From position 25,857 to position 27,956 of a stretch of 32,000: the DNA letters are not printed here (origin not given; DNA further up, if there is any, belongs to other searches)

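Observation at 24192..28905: Orphan type-IV-pilus-like module with no platform protein or prepilin peptidase in sight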

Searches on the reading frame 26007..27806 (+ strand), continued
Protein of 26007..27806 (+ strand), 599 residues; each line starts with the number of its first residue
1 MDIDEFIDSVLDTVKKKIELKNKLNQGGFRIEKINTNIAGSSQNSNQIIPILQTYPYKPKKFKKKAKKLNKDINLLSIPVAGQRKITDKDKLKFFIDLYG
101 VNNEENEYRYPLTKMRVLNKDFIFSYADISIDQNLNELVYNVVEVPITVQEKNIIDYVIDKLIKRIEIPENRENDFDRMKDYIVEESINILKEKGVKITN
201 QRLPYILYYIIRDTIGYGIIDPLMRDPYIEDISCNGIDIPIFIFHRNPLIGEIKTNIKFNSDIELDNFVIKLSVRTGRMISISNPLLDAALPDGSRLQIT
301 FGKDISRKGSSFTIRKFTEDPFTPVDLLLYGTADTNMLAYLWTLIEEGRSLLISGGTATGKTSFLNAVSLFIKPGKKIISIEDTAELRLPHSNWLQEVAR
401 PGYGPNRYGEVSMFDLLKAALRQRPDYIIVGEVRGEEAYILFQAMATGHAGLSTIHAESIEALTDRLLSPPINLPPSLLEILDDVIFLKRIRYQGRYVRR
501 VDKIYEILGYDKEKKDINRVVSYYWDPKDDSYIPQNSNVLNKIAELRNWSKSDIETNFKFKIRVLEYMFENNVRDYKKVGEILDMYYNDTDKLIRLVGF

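Call 21: find_encoding_contigs(protein=P0021, flank=10000, max_places=1)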
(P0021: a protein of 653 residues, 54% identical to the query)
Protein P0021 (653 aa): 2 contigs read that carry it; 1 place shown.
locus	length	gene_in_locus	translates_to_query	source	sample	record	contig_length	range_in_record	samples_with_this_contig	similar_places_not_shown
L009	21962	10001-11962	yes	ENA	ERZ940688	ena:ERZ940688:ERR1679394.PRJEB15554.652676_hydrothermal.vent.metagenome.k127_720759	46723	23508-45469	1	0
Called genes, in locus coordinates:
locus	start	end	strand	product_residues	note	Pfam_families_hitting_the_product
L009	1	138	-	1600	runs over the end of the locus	-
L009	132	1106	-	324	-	PF26356:Pelota_N, PF03465:eRF1_3 (faint)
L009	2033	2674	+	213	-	PF08704:GCD14, PF01596:Methyltransf_3 (weak), PF00398:RrnaAD (faint), PF13847:Methyltransf_31 (weak)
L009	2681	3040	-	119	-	-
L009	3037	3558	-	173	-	PF01965:DJ-1_PfpI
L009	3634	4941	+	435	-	-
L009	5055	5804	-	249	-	PF02037:SAP (faint)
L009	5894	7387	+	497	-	PF02511:Thy1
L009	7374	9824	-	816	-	PF00633:HHH (faint), PF14520:HHH_5, PF08423:Rad51, PF14890:Intein_splicing, PF05204:Hom_end (weak), PF14528:LAGLIDADG_3, PF08423:Rad51, PF13481:AAA_25 (weak), +1 more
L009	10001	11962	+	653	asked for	PF00437:T2SSE, PF27713:UCP018868 (weak), PF23989:PilB3_C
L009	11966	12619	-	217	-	-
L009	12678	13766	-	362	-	PF00070:Pyr_redox (faint), PF01266:DAO (faint), PF07992:Pyr_redox_2, PF13738:Pyr_redox_3 (weak), PF21706:FCSD_central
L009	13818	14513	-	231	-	PF00578:AhpC-TSA, PF08534:Redoxin, PF10417:1-cysPrx_C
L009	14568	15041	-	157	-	-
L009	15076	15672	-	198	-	PF17144:Ribosomal_L5e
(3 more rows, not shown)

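Call 22: list_cluster_members(proteins=[window:26007-27806:+, window:24750-25580:+, window:25580-25972:+, window:24192-24725:+, window:28522-28905:-, window:27792-28433:-, window:22489-24147:+])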
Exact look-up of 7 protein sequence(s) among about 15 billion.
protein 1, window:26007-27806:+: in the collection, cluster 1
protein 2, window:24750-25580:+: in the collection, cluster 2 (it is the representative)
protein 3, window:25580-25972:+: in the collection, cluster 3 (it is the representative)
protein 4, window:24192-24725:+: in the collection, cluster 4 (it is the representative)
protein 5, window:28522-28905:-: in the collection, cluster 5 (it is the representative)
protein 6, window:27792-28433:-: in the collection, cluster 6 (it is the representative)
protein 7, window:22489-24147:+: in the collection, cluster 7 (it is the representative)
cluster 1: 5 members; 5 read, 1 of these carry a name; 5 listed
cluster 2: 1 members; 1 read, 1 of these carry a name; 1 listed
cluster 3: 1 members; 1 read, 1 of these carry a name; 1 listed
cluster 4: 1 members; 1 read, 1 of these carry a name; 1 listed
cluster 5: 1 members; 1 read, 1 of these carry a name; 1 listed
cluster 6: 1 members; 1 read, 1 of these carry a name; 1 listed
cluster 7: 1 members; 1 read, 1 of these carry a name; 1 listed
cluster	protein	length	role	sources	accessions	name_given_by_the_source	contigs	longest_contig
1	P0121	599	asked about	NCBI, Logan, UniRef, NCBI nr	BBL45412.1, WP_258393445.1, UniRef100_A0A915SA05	archaeal flagellar protein FlaI [Nanobdella aerobiophila] | Archaeal flagellar protein FlaI n=1 Tax=Nanobdella aerobiophila TaxID=2586965 ... | type II/IV secretion system ATPase subunit [Nanobdella aerobiophila]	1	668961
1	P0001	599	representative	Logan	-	-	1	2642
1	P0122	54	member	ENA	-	-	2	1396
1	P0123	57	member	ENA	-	-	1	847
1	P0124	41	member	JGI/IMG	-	-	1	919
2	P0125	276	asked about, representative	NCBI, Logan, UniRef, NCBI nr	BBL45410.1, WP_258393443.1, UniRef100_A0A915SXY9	hypothetical protein MJ1_0239 [Nanobdella aerobiophila] | Uncharacterized protein n=1 Tax=Nanobdella aerobiophila TaxID=2586965 ... | hypothetical protein [Nanobdella aerobiophila]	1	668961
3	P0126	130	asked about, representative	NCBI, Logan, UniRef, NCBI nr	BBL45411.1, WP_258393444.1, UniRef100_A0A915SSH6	hypothetical protein MJ1_0240 [Nanobdella aerobiophila] | Uncharacterized protein n=1 Tax=Nanobdella aerobiophila TaxID=2586965 ... | hypothetical protein [Nanobdella aerobiophila]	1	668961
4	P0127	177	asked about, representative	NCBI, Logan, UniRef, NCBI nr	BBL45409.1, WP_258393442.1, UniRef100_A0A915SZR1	hypothetical protein MJ1_0238 [Nanobdella aerobiophila] | Uncharacterized protein n=1 Tax=Nanobdella aerobiophila TaxID=2586965 ... | hypothetical protein [Nanobdella aerobiophila]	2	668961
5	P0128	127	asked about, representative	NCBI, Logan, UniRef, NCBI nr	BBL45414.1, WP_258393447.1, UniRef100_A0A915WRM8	hypothetical protein MJ1_0243 [Nanobdella aerobiophila] | Uncharacterized protein n=1 Tax=Nanobdella aerobiophila TaxID=2586965 ... | hypothetical protein [Nanobdella aerobiophila]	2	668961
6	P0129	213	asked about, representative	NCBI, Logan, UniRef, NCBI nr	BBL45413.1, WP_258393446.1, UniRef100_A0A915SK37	hypothetical protein MJ1_0242 [Nanobdella aerobiophila] | Uncharacterized protein n=1 Tax=Nanobdella aerobiophila TaxID=2586965 ... | hypothetical protein [Nanobdella aerobiophila]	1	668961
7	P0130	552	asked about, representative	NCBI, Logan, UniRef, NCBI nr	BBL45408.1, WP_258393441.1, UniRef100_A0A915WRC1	thermosome subunit alpha [Nanobdella aerobiophila] | Thermosome subunit alpha n=1 Tax=Nanobdella aerobiophila TaxID=2586965 ... | thermosome subunit beta [Nanobdella aerobiophila]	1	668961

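Call 30: find_encoding_contigs(protein=P0026, flank=10000, max_places=1)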
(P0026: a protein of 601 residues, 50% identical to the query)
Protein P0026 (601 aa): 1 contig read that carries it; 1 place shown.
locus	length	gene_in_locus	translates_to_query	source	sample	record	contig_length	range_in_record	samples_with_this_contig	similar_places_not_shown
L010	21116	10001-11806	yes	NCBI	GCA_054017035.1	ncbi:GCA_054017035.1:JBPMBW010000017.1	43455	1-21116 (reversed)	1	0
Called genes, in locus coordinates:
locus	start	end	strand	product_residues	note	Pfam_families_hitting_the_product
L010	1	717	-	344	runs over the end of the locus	PF09376:NurA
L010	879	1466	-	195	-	PF00827:Ribosomal_L15e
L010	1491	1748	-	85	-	-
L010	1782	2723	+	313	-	PF01035:DNA_binding_1, PF04493:Endonuclease_5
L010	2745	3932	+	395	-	PF00675:Peptidase_M16, PF05193:Peptidase_M16_C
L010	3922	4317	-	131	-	PF21485:IF5A-like_N, PF08207:EFP_N (weak)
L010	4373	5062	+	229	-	PF00730:HhH-GPD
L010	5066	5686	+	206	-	-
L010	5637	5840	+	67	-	PF01667:Ribosomal_S27e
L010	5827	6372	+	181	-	PF00004:AAA (weak), PF00406:ADK (faint), PF01712:dNK (faint), PF13207:AAA_17, PF13238:AAA_18, PF13671:AAA_33 (faint), PF01202:SKI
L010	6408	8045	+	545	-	PF00118:Cpn60_TCP1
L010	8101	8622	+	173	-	-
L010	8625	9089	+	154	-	-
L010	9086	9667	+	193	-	-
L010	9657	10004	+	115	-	-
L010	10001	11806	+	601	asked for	PF00437:T2SSE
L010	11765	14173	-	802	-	PF03104:DNA_pol_B_exo1, PF10108:DNA_pol_B_exo2, PF00136:DNA_pol_B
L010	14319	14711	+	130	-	PF06146:PsiE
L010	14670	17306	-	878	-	PF00270:DEAD, PF04851:ResIII, PF00271:Helicase_C, PF09369:MZB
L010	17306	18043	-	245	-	PF00005:ABC_tran (faint), PF00009:GTP_EFTU (weak), PF03029:ATP_bind_1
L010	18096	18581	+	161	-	PF00004:AAA (faint), PF01583:APS_kinase, PF06414:Zeta_toxin (weak), PF08433:KTI12, PF13238:AAA_18, PF13671:AAA_33 (weak), PF13207:AAA_17 (faint)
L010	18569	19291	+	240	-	PF01925:TauE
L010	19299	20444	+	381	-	PF14306:PUA_2, PF01747:ATP-sulfurylase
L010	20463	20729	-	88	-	PF05168:HEPN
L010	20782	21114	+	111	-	?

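Call 31: find_encoding_contigs(protein=P0032, flank=10000, max_places=1)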
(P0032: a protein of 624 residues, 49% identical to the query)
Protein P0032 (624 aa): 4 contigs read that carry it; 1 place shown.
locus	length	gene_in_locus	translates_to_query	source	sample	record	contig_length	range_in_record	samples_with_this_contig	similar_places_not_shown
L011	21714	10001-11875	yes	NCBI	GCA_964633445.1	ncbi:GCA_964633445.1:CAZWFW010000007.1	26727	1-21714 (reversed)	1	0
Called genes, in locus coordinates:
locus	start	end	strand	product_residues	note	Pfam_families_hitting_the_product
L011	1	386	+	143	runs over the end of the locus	PF01850:PIN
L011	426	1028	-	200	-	PF03167:UDG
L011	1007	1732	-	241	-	PF01876:RNase_P_p30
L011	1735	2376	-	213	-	PF09721:Exosortase_EpsH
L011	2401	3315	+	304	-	PF26553:PDDEXK_19, PF01381:HTH_3 (weak), PF13560:HTH_31 (weak)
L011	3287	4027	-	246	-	PF01904:DUF72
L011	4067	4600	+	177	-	PF00881:Nitroreductase, PF14512:TM1586_NiRdase, PF00881:Nitroreductase, PF14512:TM1586_NiRdase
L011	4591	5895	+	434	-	PF00324:AA_permease, PF13520:AA_permease_2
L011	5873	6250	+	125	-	-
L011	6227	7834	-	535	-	PF01656:CbiA (weak), PF06418:CTP_synth_N, PF00117:GATase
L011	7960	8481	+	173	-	-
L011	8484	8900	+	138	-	-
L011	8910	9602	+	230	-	-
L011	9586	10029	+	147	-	-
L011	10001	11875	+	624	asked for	PF00437:T2SSE, PF27713:UCP018868, PF23989:PilB3_C (weak)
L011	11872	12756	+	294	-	PF00482:T2SSF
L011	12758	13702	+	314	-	PF00482:T2SSF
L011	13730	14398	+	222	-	-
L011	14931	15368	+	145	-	-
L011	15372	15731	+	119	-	-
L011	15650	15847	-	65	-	-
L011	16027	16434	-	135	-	-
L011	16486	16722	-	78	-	PF01200:Ribosomal_S28e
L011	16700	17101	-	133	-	PF15608:PELOTA_1 (faint), PF01248:Ribosomal_L7Ae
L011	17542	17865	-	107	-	-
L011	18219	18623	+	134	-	PF27325:MJ0538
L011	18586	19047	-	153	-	PF03686:UPF0146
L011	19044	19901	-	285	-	PF01944:SpoIIM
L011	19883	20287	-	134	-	PF00293:NUDIX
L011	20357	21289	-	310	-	PF06626:DUF1152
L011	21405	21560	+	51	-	-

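Call 35: find_related_loci(query=window:26007-27806:+, collection=genome_contigs, flank=10000)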
Query window:26007-27806:+ (599 aa) in genome_contigs; peptide patterns used: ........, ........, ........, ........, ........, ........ (x = any residue, [..] = any of these).
214 stretches matched a pattern; 176 encode a relative of the query (tblastn E <= 1e-3); the best 80 are kept; 80 distinct loci.
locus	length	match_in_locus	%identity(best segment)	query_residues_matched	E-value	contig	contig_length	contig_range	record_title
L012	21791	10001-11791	71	2-598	0e+0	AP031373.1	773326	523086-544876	Nanoarchaeota archaeon YN1 DNA, complete genome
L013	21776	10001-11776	72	2-599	0e+0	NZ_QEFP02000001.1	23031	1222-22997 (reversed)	Candidatus Nanobsidianus stetteri isolate SCGC AB-777_F03 Ga0188911_110, whole genome shotgun sequence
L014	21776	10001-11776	71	2-599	0e+0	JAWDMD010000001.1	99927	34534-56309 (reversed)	MAG: Candidatus Nanopusillus sp. isolate DS.bin.8 NODE_6_length_99927_cov_24.6224, whole genome shotgun sequence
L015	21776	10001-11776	69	2-599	0e+0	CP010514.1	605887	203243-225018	Candidatus Nanopusillus acidilobi strain 7A, complete genome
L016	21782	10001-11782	70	2-599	0e+0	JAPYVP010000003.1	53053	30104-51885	MAG: Candidatus Nanopusillus sp. isolate RSNP5 scaffold_75_c1, whole genome shotgun sequence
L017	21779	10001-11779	69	2-598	0e+0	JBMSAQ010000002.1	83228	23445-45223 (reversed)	MAG: Candidatus Nanopusillus sp. isolate Nanopusillus-CON-C-r01 Nanopusillus-CON-C-r01_k141_559187, whole genome shotgun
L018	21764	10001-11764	71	2-598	0e+0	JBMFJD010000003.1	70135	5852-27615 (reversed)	MAG: Nanopusillaceae archaeon isolate KM4331-08 NODE_3_length_70135_cov_42.386694, whole genome shotgun sequence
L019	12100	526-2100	68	76-599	0e+0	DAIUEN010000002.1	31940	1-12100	MAG TPA_asm: Candidatus Nanopusillus sp. isolate CTOTU25739 NODE_62_length_31940_cov_12.275208, whole genome shotgun seq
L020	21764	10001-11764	72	5-598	0e+0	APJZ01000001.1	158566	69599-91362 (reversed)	Candidatus Nanobsidianus stetteri Nst1_C1, whole genome shotgun sequence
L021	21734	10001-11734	72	15-598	0e+0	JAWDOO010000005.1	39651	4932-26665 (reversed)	MAG: Candidatus Nanopusillus sp. isolate RHS.bin.5 NODE_40_length_39651_cov_20.1862, whole genome shotgun sequence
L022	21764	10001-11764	69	2-598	0e+0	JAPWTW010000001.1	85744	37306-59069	MAG: Candidatus Nanopusillus sp. isolate RSNS12 scaffold_34_c1, whole genome shotgun sequence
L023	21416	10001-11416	56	123-594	1e-171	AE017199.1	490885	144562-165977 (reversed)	Nanoarchaeum equitans Kin4-M chromosome, complete genome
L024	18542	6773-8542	71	2-598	0e+0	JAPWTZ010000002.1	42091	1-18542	MAG: Candidatus Nanopusillus sp. isolate RSNS15 scaffold_145_c1, whole genome shotgun sequence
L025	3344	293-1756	49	110-597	2e-166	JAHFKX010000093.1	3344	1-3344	MAG: Candidatus Woesearchaeota archaeon isolate nzgw42 NODE_154022_length_3345_cov_2.269851, whole genome shotgun sequen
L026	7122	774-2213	50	109-589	3e-156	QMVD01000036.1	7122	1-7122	MAG: Nanoarchaeota archaeon isolate B33_G15 B33_Guay15_scaffold_03840, whole genome shotgun sequence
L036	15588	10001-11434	43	124-598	1e-123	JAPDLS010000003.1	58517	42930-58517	MAG: Candidatus Haiyanarchaeum thermophilum isolate JZ-1_201705_bins_113 JZ-1_201705_bins_113_scaffold_3, whole genome s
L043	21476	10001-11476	41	100-589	6e-121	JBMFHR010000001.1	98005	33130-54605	MAG: Conexivisphaera sp. isolate KM4324-02 NODE_34_length_98005_cov_175.959285, whole genome shotgun sequence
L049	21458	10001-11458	43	99-597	3e-118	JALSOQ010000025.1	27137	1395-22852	MAG: Archaeoglobaceae archaeon isolate 356-284_metabat1_scaf2bin.125 356-284_scaffold_649_c1, whole genome shotgun seque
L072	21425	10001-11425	38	124-598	1e-105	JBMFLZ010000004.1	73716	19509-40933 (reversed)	MAG: Sulfolobales archaeon isolate KM4337-08 NODE_4_length_73716_cov_21.954223, whole genome shotgun sequence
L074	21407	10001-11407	38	124-594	6e-104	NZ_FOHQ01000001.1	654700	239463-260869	Methanococcoides vulcani strain SLH 33, whole genome shotgun sequence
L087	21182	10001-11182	39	194-587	6e-89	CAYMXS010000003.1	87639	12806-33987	MAG TPA_asm: uncultured Thermoplasmata archaeon isolate ERP127260_co1_112 genome assembly, contig: NODE_36_length_87639_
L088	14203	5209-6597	42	124-595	3e-109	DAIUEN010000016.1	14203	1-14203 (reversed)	MAG TPA_asm: Candidatus Nanopusillus sp. isolate CTOTU25739 NODE_221_length_14203_cov_25.050113, whole genome shotgun se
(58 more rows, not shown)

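Call 37: search_protein_families(library=pfam, proteins=[L088:2862-3701:-, L088:3698-5071:-, L088:5113-6618:+, L011:11872-12756:+, L011:12758-13702:+, L004:7758-8225:+, L011:8910-9602:+, L006:8922-9578:+, L006:13616-14467:+, L010:8625-9089:+], max_evalue=0.1)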
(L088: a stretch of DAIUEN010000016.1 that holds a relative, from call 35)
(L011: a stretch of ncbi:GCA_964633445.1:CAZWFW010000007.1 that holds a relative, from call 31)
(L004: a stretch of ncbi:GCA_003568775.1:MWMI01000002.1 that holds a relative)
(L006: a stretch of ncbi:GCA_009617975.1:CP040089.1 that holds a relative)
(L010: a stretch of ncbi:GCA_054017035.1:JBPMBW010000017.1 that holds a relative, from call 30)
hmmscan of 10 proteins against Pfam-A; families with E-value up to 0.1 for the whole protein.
L088:2862-3701:- (279 aa): 1 family
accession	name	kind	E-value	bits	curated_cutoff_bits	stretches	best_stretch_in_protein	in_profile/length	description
PF00482.28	T2SSF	-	5.9e-14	52.5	25.2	1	64-186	1-120/125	Type II secretion system (T2SS), protein F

L088:3698-5071:- (457 aa): 2 families
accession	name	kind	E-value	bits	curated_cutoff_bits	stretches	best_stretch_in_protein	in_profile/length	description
PF00482.28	T2SSF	-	1e-12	48.5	25.2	1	288-411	4-123/125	Type II secretion system (T2SS), protein F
PF20742.3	DUF5580_M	-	0.04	14.4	24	0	85-128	49-92/95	Family of unknown function (DUF5580) middle domain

L088:5113-6618:+ (501 aa): 9 families
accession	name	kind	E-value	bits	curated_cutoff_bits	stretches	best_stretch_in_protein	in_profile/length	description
PF00437.27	T2SSE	-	6.2e-28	97.9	24.9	1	187-375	66-258/370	Type II/IV secretion system protein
PF23989.1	PilB3_C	-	3.6e-10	40.3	27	1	435-496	8-69/83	PilB3-like, C-terminal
PF13555.12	AAA_29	-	0.0058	16.8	27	1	254-278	21-45/61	P-loop containing region of AAA domain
PF01580.24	FtsK_SpoIIIE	-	0.0069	16.3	24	1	251-275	39-59/221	FtsK/SpoIIIE family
PF00005.33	ABC_tran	-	0.016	16.3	25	1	250-289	6-45/137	ABC transporter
PF20720.3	nSTAND3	-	0.021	15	27.2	1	253-297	15-60/155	Novel STAND NTPase 3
PF13476.12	AAA_23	-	0.033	15.2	27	1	258-277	22-41/201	AAA domain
PF13245.12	AAA_19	-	0.035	14.7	25.1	0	255-283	11-39/134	AAA domain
PF07557.16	Shugoshin_C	-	0.079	13.2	23.3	0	182-192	6-16/24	Shugoshin C terminus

L011:11872-12756:+ (294 aa): 3 families
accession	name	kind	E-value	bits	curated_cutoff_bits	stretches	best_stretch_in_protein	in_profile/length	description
PF00482.28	T2SSF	-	2e-19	70.2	25.2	1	123-250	2-124/125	Type II secretion system (T2SS), protein F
PF01061.29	ABC2_membrane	-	0.032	14.2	26.9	1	40-110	88-163/211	ABC-2 type transporter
PF20990.2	DUF2207_C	-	0.068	13.3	33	0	212-276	124-173/247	Predicted membrane protein (DUF2207) C-terminal domain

L011:12758-13702:+ (314 aa): 2 families
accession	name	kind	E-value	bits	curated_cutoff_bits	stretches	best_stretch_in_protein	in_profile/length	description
PF00482.28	T2SSF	-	1.5e-21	77.1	25.2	1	73-198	1-123/125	Type II secretion system (T2SS), protein F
PF20990.2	DUF2207_C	-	0.017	15.3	33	0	161-282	116-184/247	Predicted membrane protein (DUF2207) C-terminal domain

L004:7758-8225:+ (155 aa): 2 families
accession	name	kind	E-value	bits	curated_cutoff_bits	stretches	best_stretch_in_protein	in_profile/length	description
PF07790.16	Pilin_N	-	0.018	16.3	25.2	1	5-43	2-39/78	Archaeal Type IV pilin, N-terminal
PF07705.17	CARDB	-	0.047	14.4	22.7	0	58-145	14-83/101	CARDB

L011:8910-9602:+ (230 aa): 1 family
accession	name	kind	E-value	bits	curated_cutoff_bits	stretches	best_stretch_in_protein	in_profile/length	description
PF09527.15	ATPase_gene1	-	0.029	14.9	26.6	1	7-32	2-27/54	Putative F0F1-ATPase subunit Ca2+/Mg2+ transporter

L006:8922-9578:+ (218 aa): 3 families
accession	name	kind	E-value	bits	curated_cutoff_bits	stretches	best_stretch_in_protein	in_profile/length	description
PF23960.2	DUF7289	-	0.00059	19.9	27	1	3-83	2-81/238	Family of unknown function (DUF7289)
PF23614.1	DUF7141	-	0.012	15.8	27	1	138-164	11-34/61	Domain of unknown function (DUF7141)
PF12483.13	GIDE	-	0.023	14.6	23.6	1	50-95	11-59/160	E3 Ubiquitin ligase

L006:13616-14467:+ (283 aa): 0 families

L010:8625-9089:+ (154 aa): 4 families
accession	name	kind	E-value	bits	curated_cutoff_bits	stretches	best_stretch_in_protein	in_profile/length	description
PF01917.21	Arch_flagellin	-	0.00097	19.9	29.5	1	14-151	13-161/162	Archaebacterial flagellin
PF10907.13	DUF2749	-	0.014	15.8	25.5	1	6-45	3-43/72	Protein of unknown function (DUF2749)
PF22930.1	PDXDC1-like_cen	-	0.046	14.3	25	1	24-60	78-116/117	PDXDC1-like central domain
PF24816.2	Ig_CFAP65__9th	-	0.09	13.2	24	0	36-81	43-88/170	Cilia- and flagella-associated protein 65-like, Ig-like domain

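Call 53: find_homologous_proteins(query=L088:2862-3701:-, max_evalue=0.001)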
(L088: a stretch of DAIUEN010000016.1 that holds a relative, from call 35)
Query L088:2862-3701:- (279 aa): 30 proteins with E <= 0.001 among 1987 candidates.
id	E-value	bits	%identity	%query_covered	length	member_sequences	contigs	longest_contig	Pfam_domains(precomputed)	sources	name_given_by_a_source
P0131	8.1e-167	571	100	100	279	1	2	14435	PF00482.29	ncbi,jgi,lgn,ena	-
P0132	1.1e-96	342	61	89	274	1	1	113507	PF00482.29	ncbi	ncbi:MAG: type II secretion system F family protein [Nanopusillaceae archaeon]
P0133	2.6e-96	340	61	89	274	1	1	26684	PF00482.29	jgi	jgi:flagellar protein FlaJ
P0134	2.3e-95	337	61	90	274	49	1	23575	PF00482.29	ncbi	ncbi:MAG: type II secretion system F family protein [Candidatus Nanopusillus sp.]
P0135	2.9e-95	337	61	90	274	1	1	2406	PF00482.29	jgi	-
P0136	3.5e-95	337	61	89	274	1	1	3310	PF00482.29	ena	-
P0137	6.9e-95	336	61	89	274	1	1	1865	PF00482.29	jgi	jgi:pilus assembly protein TadC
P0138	1.2e-94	335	62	90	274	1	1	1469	PF00482.29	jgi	jgi:pilus assembly protein TadC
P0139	1.6e-94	334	61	87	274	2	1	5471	PF00482.29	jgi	-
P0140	3.6e-94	333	59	90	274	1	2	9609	PF00482.29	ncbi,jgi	jgi:pilus assembly protein TadC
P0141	3.6e-94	333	60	89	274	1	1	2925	PF00482.29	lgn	-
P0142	5.5e-94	333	59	90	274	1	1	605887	PF00482.29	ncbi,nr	ncbi:hypothetical protein Nps_03250 [Candidatus Nanopusillus acidilobi]|nr:hypothetical protein Nps_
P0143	7.3e-94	332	63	85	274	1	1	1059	PF00482.29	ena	-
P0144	7.9e-94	332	60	87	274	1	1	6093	PF00482.29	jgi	jgi:pilus assembly protein TadC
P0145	1.2e-93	331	61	87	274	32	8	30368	PF00482.29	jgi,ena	-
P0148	3.5e-93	330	62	89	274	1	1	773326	PF00482.29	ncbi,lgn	ncbi:hypothetical protein YN1_2840 [Nanoarchaeota archaeon]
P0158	1.9e-89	318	59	89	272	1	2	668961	PF00482.29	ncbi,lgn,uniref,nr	ncbi:archaeal flagellar protein FlaJ [Nanobdella aerobiophila]|uniref:Archaeal flagellar protein Fla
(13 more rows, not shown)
